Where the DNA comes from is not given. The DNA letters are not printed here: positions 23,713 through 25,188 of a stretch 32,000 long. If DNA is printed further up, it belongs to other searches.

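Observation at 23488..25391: Orphan radical SAM/SPASM maturase-like gene bracketed by two same-orientation MITE copies, with candidate substrate mini-gene: possible undescribed RiPP-type locus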

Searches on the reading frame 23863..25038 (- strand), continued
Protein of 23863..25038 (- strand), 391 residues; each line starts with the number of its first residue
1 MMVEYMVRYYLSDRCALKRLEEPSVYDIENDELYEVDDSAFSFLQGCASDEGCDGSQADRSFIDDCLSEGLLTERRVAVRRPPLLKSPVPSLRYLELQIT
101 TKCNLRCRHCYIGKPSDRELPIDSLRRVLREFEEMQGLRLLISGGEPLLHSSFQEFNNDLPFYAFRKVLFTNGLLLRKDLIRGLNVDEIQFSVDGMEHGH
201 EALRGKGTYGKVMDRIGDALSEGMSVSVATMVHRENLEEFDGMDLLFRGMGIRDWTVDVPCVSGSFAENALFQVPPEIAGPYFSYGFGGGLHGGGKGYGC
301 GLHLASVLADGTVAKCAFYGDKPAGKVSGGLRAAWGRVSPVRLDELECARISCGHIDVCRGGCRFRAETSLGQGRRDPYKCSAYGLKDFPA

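Call 43: find_homologous_proteins(query=P0124, max_evalue=1e-40)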
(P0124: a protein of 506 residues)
Query P0124 (506 aa): 899 proteins with E <= 1e-40 among 8000 candidates; the best 120 are listed.
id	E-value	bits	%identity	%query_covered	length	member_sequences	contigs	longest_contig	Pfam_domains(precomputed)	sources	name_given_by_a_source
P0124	0.0e+0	1210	100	100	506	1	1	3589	PF04055.28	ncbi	-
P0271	5.1e-253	859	72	98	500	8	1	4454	PF04055.28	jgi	jgi:radical SAM protein with 4Fe4S-binding SPASM domain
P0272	1.9e-243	827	69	98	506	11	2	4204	PF04055.28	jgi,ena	-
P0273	2.2e-241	820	68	100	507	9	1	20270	PF04055.28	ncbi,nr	ncbi:MAG: radical SAM protein [Deltaproteobacteria bacterium]|nr:radical SAM protein [Deltaproteobac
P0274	2.6e-241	820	69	98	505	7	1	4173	PF04055.28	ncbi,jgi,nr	ncbi:MAG: radical SAM protein [Deltaproteobacteria bacterium]|nr:radical SAM protein [Deltaproteobac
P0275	1.7e-240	817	68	100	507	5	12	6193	PF04055.28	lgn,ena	-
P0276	3.3e-239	813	68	98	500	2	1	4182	PF04055.28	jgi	-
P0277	2.8e-236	803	68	99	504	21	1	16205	PF04055.28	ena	-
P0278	2.7e-234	797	67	99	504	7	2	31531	PF04055.28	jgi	jgi:radical SAM protein with 4Fe4S-binding SPASM domain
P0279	2.6e-233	794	67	99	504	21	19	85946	PF04055.28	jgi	jgi:radical SAM protein with 4Fe4S-binding SPASM domain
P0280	9.0e-232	788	67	99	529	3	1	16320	PF04055.28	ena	-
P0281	2.1e-231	787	68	99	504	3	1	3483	PF04055.28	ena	-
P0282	5.5e-229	779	66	99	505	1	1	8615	PF04055.28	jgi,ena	-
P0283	2.0e-226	771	63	99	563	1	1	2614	PF04055.28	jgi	-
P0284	4.5e-225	766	66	98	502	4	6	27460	PF04055.28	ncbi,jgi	jgi:radical SAM protein with 4Fe4S-binding SPASM domain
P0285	9.3e-225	765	65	98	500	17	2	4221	PF04055.28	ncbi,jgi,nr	ncbi:MAG: radical SAM protein [Deltaproteobacteria bacterium]|nr:radical SAM protein [Deltaproteobac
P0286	4.0e-223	760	65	98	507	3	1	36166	PF04055.28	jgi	jgi:radical SAM protein with 4Fe4S-binding SPASM domain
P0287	4.6e-222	756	64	99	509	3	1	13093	PF04055.28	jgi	-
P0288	4.4e-217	740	63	98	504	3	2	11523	PF04055.28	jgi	jgi:radical SAM protein with 4Fe4S-binding SPASM domain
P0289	2.7e-216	737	62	99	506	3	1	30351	PF04055.28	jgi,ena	-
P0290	3.6e-215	734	64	98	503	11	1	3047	PF04055.28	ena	-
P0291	1.2e-214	732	63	98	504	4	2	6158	PF04055.28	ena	-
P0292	1.6e-214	732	62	99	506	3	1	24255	PF04055.28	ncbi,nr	ncbi:MAG: radical SAM protein [Thermodesulfobacteriota bacterium]|nr:radical SAM protein [Thermodesu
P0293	3.0e-214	731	62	100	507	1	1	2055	PF04055.28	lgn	-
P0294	5.4e-213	727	61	99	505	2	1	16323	PF04055.28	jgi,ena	-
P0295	1.7e-212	725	62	99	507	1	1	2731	PF04055.28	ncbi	-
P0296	2.6e-211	721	63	98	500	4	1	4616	PF04055.28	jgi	jgi:radical SAM protein with 4Fe4S-binding SPASM domain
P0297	1.7e-209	715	62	98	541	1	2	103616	PF04055.28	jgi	jgi:radical SAM protein with 4Fe4S-binding SPASM domain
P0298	1.1e-208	712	61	98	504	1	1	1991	PF04055.28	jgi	jgi:radical SAM protein with 4Fe4S-binding SPASM domain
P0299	5.2e-208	710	61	98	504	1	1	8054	PF04055.28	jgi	jgi:radical SAM protein with 4Fe4S-binding SPASM domain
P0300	4.1e-206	704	60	99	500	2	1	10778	PF04055.28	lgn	-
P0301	5.4e-206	703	60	99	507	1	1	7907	PF04055.28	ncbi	-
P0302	1.8e-202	692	58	98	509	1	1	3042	PF04055.28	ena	-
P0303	2.4e-202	691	70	83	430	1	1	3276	PF04055.28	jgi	jgi:radical SAM protein with 4Fe4S-binding SPASM domain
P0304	8.9e-201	686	58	98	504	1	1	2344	PF04055.28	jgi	jgi:radical SAM protein with 4Fe4S-binding SPASM domain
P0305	7.1e-198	677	58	98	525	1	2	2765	PF04055.28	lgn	-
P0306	1.7e-188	646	57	98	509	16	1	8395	PF04055.28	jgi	jgi:radical SAM protein with 4Fe4S-binding SPASM domain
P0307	5.3e-187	641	53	98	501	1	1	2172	PF04055.28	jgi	-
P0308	2.5e-179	615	55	97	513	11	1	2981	PF04055.28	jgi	jgi:radical SAM protein with 4Fe4S-binding SPASM domain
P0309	5.4e-178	611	60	87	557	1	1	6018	PF04055.28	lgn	-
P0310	2.2e-176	606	54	96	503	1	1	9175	PF04055.28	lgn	-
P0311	6.8e-175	601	52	100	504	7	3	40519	PF04055.28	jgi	jgi:radical SAM protein with 4Fe4S-binding SPASM domain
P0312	3.2e-174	599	64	79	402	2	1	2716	PF04055.28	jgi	jgi:radical SAM protein with 4Fe4S-binding SPASM domain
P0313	1.6e-170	586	52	98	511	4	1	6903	PF04055.28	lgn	-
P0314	7.3e-169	581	55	93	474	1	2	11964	PF04055.28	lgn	-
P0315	7.8e-165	568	50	99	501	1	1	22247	PF04055.28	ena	-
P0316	2.0e-160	553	67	71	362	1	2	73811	PF04055.28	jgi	jgi:radical SAM protein with 4Fe4S-binding SPASM domain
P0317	3.0e-154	533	63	71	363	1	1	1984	PF04055.28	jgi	jgi:radical SAM protein with 4Fe4S-binding SPASM domain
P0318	6.7e-154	531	66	69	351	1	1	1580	PF04055.28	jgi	jgi:radical SAM protein with 4Fe4S-binding SPASM domain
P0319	1.8e-149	517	61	72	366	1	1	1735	PF04055.28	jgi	jgi:radical SAM protein with 4Fe4S-binding SPASM domain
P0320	1.9e-122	428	40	98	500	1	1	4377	PF04055.28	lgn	-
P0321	3.9e-122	427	70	51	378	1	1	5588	PF04055.28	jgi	jgi:radical SAM protein with 4Fe4S-binding SPASM domain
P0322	6.9e-122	426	43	97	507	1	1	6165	PF04055.28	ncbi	-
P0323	3.8e-121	423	43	97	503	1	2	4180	PF04055.28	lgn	-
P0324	5.9e-120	419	42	96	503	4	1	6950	PF04055.28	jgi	jgi:radical SAM protein with 4Fe4S-binding SPASM domain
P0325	9.5e-119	415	41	96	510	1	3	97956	PF04055.28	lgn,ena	-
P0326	1.7e-118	415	40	97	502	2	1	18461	PF04055.28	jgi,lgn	-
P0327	3.2e-118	414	41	97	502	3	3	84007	PF04055.28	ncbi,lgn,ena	-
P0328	7.0e-118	413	43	96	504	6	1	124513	PF04055.28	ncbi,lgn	ncbi:MAG: radical SAM protein [Desulfobaccales bacterium]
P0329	9.3e-118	412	42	97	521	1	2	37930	PF04055.28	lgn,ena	-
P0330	1.6e-117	411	41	97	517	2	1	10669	PF04055.28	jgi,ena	-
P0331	2.3e-117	411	42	96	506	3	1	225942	PF04055.28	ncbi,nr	ncbi:MAG: radical SAM protein [Syntrophobacterales bacterium]|nr:radical SAM protein [Syntrophobacte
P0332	1.9e-116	408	43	97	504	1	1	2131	PF04055.28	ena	-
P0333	4.2e-116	407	40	97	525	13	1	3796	PF04055.28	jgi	jgi:radical SAM protein with 4Fe4S-binding SPASM domain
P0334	9.9e-116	406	48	74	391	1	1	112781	PF04055.28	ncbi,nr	ncbi:MAG: radical SAM protein [Desulfobacterota bacterium]|nr:radical SAM protein [Thermodesulfobact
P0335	1.7e-115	405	41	98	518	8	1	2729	PF04055.28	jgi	jgi:radical SAM protein with 4Fe4S-binding SPASM domain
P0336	2.3e-115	404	43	96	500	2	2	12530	PF04055.28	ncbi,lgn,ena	-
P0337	2.6e-115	404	47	74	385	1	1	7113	PF04055.28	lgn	-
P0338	2.7e-115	404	48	75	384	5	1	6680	PF04055.28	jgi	jgi:radical SAM protein with 4Fe4S-binding SPASM domain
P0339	4.5e-115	403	41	97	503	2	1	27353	PF04055.28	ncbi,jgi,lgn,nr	ncbi:MAG: radical SAM protein [Deltaproteobacteria bacterium]|nr:radical SAM protein [Deltaproteobac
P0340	8.9e-115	402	38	98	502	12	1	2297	PF04055.28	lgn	-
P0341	2.0e-114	401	49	78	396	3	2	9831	PF04055.28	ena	-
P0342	5.2e-114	400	40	97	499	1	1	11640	PF04055.28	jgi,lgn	jgi:radical SAM protein with 4Fe4S-binding SPASM domain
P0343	9.0e-114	399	41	97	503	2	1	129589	PF04055.28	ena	-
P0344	1.3e-113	399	40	96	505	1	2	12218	PF04055.28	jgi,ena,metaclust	metaclust:\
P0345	1.3e-113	399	48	72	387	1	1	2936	PF04055.28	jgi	jgi:radical SAM protein with 4Fe4S-binding SPASM domain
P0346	3.0e-113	397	47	74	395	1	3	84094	PF04055.28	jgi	jgi:radical SAM protein with 4Fe4S-binding SPASM domain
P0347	6.0e-113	396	46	74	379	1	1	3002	PF04055.28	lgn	-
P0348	8.8e-113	396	45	75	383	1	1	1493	PF04055.28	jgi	jgi:radical SAM protein with 4Fe4S-binding SPASM domain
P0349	1.7e-112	395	49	71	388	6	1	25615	PF04055.28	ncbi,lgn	-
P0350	3.5e-112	394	46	74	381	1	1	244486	PF04055.28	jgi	jgi:radical SAM protein with 4Fe4S-binding SPASM domain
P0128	4.3e-112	394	41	97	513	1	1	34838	PF04055.28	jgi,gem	-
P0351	5.1e-112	393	47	76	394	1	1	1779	PF04055.28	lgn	-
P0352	6.2e-112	393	41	98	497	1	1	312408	PF04055.28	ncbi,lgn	-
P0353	7.3e-112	393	48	71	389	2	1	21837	PF04055.28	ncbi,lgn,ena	-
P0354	1.1e-111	392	47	75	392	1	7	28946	PF04055.28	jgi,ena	jgi:radical SAM protein with 4Fe4S-binding SPASM domain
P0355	1.2e-111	392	47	75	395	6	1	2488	PF04055.28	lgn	-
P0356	1.3e-111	392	39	97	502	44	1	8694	PF04055.28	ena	-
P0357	1.5e-111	392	48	75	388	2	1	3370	PF04055.28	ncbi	-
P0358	1.7e-111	392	45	75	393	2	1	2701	PF04055.28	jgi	jgi:radical SAM protein with 4Fe4S-binding SPASM domain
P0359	4.0e-111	390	47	75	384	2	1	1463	PF04055.28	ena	-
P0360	5.2e-111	390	49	71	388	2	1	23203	PF04055.28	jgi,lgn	jgi:radical SAM protein with 4Fe4S-binding SPASM domain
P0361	6.0e-111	390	48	75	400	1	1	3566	PF04055.28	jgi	jgi:radical SAM protein with 4Fe4S-binding SPASM domain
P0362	7.2e-111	389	46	76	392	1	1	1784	PF04055.28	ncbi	-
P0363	7.7e-111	389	47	74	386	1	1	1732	PF04055.28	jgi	jgi:radical SAM protein with 4Fe4S-binding SPASM domain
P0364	9.5e-111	389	40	97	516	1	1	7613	PF04055.28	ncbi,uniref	ncbi:MAG: radical SAM protein [Desulfobacca sp.]|uniref:radical SAM protein n=1 Tax=Desulfobacca sp.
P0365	1.3e-110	389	48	74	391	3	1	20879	PF04055.28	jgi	jgi:radical SAM protein with 4Fe4S-binding SPASM domain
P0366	1.4e-110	389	39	97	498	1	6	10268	PF04055.28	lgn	-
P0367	1.8e-110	388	40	96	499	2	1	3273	PF04055.28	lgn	-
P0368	1.8e-110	388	39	97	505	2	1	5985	PF04055.28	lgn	-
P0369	2.0e-110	388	47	76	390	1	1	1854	PF04055.28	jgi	-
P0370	2.1e-110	388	46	74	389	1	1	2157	PF04055.28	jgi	-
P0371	2.4e-110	388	47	74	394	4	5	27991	PF04055.28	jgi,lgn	jgi:radical SAM protein with 4Fe4S-binding SPASM domain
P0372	3.4e-110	387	45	76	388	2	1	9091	PF04055.28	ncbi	-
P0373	4.6e-110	387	46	72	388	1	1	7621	PF04055.28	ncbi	-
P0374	6.2e-110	386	46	76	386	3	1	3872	PF04055.28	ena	-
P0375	7.0e-110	386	47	74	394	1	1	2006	PF04055.28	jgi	-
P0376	7.2e-110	386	48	72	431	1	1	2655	PF04055.28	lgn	-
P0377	7.4e-110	386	47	75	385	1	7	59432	PF04055.28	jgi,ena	jgi:radical SAM protein with 4Fe4S-binding SPASM domain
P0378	8.1e-110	386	46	75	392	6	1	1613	PF04055.28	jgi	-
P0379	8.2e-110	386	49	72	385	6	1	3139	PF04055.28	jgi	-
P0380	9.0e-110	386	49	75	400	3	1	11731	PF04055.28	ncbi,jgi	jgi:radical SAM protein with 4Fe4S-binding SPASM domain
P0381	9.2e-110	386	47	74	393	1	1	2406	PF04055.28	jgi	jgi:radical SAM protein with 4Fe4S-binding SPASM domain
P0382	9.5e-110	386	47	76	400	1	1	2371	PF04055.28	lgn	-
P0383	9.9e-110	386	48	71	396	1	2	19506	PF04055.28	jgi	jgi:radical SAM protein with 4Fe4S-binding SPASM domain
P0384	1.2e-109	385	48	75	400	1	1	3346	PF04055.28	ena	-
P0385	1.2e-109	385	47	73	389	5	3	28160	PF04055.28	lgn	-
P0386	1.3e-109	385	48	71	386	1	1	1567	PF04055.28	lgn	-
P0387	1.4e-109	385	46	74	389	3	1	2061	PF04055.28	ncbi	-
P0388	1.4e-109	385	47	76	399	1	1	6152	PF04055.28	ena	-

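Call 44: find_encoding_contigs(protein=P0279, flank=5000, max_places=1)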
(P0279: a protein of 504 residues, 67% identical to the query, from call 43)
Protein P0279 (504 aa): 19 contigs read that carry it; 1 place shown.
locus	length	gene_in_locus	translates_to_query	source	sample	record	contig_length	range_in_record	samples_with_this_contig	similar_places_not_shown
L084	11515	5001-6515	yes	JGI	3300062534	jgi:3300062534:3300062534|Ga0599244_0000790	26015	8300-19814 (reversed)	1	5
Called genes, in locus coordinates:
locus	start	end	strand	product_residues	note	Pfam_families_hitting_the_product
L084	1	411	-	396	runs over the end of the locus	PF00462:Glutaredoxin, PF13417:GST_N_3 (weak), PF00070:Pyr_redox (faint), PF00890:FAD_binding_2 (faint), PF01946:Thi4 (faint), PF07992:Pyr_redox_2, PF12831:FAD_oxidored (weak), PF13738:Pyr_redox_3, +1 more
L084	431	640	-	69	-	PF00462:Glutaredoxin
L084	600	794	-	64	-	-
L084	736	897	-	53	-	PF00301:Rubredoxin, PF21349:RUBY_RBDX (faint)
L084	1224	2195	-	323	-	PF02525:Flavodoxin_2, PF03358:FMN_red, PF01451:LMWPc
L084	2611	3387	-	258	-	PF03372:Exo_endo_phos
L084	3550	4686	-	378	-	PF00083:Sugar_tr, PF07690:MFS_1, PF12832:MFS_1_like (weak)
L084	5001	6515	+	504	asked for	PF04055:Radical_SAM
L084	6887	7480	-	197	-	PF07021:MetW (faint)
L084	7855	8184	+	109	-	-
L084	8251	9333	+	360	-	PF04055:Radical_SAM, PF13186:SPASM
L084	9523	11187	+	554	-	PF03601:Cons_hypoth698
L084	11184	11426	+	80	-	-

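Call 45: find_encoding_contigs(protein=P0331, flank=5000, max_places=1)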
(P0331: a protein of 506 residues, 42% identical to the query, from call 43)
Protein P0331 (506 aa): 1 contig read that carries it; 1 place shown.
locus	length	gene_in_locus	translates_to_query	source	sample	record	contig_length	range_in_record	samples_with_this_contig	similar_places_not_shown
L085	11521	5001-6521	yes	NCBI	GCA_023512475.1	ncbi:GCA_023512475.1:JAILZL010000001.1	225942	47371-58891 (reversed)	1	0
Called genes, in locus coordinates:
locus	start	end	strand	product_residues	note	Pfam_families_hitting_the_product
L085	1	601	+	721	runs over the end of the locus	PF00890:FAD_binding_2, PF01266:DAO (weak), PF03486:HI0933_like (weak), PF07992:Pyr_redox_2, PF12831:FAD_oxidored, PF13450:NAD_binding_8, PF13187:Fer4_9, PF02662:FlpD, +5 more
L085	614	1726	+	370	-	PF13183:Fer4_8 (faint), PF27541:CitB (weak)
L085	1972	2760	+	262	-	PF03692:CxxCxxCC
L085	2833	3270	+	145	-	PF13380:CoA_binding_2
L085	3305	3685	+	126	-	PF21784:Bflower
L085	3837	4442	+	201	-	-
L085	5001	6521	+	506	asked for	PF04055:Radical_SAM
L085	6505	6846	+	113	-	PF07883:Cupin_2 (weak)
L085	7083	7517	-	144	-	PF18905:DUF5661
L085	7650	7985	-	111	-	PF21840:DUF6899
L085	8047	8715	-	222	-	PF04230:PS_pyruv_trans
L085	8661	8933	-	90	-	-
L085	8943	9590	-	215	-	PF00596:Aldolase_II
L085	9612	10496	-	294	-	PF01418:HTH_6, PF01380:SIS, PF13580:SIS_2 (weak)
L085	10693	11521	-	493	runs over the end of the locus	PF01743:PolyA_pol, PF12627:PolyA_pol_RNAbd, PF01966:HD, PF13735:tRNA_NucTran2_2 (weak)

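Call 46: find_encoding_contigs(protein=P0352, flank=5000, max_places=1)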
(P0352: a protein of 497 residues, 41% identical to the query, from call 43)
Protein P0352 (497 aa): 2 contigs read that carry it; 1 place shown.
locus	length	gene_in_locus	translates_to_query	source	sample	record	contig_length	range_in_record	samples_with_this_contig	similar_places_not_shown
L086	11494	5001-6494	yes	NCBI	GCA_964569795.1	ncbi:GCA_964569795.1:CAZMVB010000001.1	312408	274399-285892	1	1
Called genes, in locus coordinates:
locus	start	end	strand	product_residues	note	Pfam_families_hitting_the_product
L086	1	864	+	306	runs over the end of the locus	PF00004:AAA, PF07726:AAA_3 (faint), PF07728:AAA_5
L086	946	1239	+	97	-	-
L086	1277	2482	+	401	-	PF07690:MFS_1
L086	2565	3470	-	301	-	-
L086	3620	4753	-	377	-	PF05762:VWA_CoxE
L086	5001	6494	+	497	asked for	PF04055:Radical_SAM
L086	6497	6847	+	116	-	PF07883:Cupin_2 (weak)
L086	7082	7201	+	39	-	-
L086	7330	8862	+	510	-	PF01551:Peptidase_M23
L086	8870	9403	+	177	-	PF00293:NUDIX, PF14815:NUDIX_4 (weak)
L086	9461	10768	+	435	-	PF00815:Histidinol_dh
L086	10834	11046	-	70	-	-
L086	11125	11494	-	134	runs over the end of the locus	PF13441:Gly-zipper_YMGG, PF05433:Rick_17kDa_Anti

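Call 55: find_encoding_contigs(protein=P0001, flank=5000, max_places=2)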
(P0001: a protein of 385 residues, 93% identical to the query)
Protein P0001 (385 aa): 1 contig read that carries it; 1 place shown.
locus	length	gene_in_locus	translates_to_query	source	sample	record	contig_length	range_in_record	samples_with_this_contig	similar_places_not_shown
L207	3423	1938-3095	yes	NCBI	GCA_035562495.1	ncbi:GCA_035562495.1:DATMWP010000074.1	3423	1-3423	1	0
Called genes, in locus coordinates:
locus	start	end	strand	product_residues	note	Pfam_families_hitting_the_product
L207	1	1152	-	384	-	PF01134:GIDA (weak), PF01262:AlaDh_PNT_C (faint), PF03486:HI0933_like (faint), PF07992:Pyr_redox_2, PF12831:FAD_oxidored (weak), PF13738:Pyr_redox_3, PF00070:Pyr_redox, PF02852:Pyr_redox_dim, +1 more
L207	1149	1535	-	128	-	PF01597:GCV_H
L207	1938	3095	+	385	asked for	PF04055:Radical_SAM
